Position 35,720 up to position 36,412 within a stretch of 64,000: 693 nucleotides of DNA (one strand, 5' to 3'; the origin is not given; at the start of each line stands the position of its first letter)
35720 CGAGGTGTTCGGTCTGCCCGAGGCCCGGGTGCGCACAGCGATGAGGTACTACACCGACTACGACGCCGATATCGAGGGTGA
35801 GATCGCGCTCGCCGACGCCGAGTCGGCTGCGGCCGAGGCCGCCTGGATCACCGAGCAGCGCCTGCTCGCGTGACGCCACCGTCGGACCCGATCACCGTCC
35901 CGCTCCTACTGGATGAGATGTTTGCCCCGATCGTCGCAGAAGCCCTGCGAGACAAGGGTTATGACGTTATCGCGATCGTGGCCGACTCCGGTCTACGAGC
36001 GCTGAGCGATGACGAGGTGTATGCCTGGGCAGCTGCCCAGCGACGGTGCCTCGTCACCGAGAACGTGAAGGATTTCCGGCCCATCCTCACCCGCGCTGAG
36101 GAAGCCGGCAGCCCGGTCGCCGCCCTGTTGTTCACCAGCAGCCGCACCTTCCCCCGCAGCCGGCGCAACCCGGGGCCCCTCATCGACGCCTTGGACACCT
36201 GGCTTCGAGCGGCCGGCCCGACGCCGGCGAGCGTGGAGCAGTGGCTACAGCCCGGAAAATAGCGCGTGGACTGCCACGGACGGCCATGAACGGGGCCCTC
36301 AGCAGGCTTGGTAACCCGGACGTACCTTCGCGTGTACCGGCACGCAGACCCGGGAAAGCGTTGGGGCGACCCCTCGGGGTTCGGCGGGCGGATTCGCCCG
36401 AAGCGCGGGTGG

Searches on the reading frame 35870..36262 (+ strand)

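Call 78: search_protein_families(library=pfam, proteins=[window:35870-36262:+], max_evalue=0.01)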
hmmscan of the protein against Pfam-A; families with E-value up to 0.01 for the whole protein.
window:35870-36262:+ (130 aa): 1 family
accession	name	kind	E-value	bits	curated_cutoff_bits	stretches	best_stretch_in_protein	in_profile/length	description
PF18480.7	DUF5615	-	9.6e-13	48.4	23.8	1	12-76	3-65/110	Domain of unknown function (DUF5615)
